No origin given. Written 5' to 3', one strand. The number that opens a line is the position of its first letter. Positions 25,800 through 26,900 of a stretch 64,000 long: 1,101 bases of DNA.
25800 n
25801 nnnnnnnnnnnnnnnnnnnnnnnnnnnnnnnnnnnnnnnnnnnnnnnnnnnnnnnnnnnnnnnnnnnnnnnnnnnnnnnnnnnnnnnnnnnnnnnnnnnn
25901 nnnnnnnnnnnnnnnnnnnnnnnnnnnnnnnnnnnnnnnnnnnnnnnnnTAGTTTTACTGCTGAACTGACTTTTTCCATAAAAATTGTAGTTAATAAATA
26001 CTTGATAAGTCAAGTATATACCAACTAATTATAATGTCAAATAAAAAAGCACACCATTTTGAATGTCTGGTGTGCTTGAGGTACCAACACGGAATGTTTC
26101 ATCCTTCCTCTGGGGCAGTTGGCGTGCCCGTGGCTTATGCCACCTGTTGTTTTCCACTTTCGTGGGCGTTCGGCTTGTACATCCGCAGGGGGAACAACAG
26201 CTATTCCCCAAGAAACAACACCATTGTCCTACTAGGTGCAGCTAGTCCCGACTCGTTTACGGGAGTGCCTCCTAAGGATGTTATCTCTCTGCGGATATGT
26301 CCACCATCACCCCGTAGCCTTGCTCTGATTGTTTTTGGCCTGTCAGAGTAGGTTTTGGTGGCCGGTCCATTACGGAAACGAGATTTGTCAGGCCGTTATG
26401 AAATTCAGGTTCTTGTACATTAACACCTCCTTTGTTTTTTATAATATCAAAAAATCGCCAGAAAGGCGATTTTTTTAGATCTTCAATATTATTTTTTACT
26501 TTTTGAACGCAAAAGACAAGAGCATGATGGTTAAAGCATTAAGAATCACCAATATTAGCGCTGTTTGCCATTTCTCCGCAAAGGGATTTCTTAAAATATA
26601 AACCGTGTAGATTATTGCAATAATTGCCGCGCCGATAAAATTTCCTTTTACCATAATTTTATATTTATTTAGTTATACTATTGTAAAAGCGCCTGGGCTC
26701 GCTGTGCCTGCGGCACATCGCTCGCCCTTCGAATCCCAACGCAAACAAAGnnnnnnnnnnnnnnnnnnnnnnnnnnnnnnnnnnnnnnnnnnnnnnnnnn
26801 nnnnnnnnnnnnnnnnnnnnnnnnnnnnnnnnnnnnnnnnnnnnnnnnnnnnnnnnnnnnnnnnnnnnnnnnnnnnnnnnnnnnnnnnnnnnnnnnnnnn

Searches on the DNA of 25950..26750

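Call 88: search_rna_families(source=window, start=25950, end=26750, threshold=evalue, max_evalue=5, show_alignments=1)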
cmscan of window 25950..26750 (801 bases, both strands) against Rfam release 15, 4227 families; matches with E-value up to 5: 16.
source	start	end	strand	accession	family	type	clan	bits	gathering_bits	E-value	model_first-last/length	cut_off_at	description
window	26418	26481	+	RF02064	STnc370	Gene; sRNA;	-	25.7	54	0.55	1-71/71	no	Enterobacterial sRNA STnc370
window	26418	26500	-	RF02319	TtnuHACA12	Gene; snRNA; snoRNA; HACA-box;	-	25.4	80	0.29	1-131/131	no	Tetrahymena snoRNA TtnuHACA12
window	26399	26478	+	RF02891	AgrB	Gene; antisense;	-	23.5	40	0.17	1-84/84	no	ArsR-gov region gene B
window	26404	26482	+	RF02059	STnc50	Gene; sRNA;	-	23.4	55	0.21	1-84/84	no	Salmonella enterica sRNA STnc40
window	26447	26523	-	RF02607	AbsR25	Gene; sRNA;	-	22.9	47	0.17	1-164/164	no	Acinetobacter sRNA 25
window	26396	26477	+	RF01401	rseX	Gene; sRNA;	-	21.9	50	4.2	1-94/94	no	rseX Hfq binding RNA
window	26443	26501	-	RF02064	STnc370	Gene; sRNA;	-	21.5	54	4.3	1-71/71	no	Enterobacterial sRNA STnc370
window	26398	26476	+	RF02379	csRNA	Gene; sRNA;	-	21.2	57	3.8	1-93/93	no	Cia-dependent small RNA csRNA1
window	26389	26475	+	RF01770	rimP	Cis-reg; leader;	-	19.1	47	2.2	1-102/102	no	Gammaprotebacteria rimP leader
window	26449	26500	-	RF01743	leu-phe_leader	Cis-reg; leader;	-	18.6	70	2.5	1-162/162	no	leu/phe leader RNA from Lactococcus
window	26450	26474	+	RF02054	STnc420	Gene; sRNA;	-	17.7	70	1.8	27-51/58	no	Salmonella enterica sRNA STnc420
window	26335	26398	+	RF03357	mir-1842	Gene; miRNA;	-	17.3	81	2.8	1-60/60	no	mir-1842 microRNA precursor family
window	26352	26480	+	RF00022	GcvB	Gene;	-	17.1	42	0.28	1-204/204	no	GcvB RNA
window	26435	26480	+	RF00125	IS128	Gene; sRNA;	-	15.4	80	1.7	153-198/209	no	IS128 RNA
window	25988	26027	-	RF00933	mir-875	Gene; miRNA;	-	15.2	84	4.4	1-73/73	no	mir-875 microRNA precursor family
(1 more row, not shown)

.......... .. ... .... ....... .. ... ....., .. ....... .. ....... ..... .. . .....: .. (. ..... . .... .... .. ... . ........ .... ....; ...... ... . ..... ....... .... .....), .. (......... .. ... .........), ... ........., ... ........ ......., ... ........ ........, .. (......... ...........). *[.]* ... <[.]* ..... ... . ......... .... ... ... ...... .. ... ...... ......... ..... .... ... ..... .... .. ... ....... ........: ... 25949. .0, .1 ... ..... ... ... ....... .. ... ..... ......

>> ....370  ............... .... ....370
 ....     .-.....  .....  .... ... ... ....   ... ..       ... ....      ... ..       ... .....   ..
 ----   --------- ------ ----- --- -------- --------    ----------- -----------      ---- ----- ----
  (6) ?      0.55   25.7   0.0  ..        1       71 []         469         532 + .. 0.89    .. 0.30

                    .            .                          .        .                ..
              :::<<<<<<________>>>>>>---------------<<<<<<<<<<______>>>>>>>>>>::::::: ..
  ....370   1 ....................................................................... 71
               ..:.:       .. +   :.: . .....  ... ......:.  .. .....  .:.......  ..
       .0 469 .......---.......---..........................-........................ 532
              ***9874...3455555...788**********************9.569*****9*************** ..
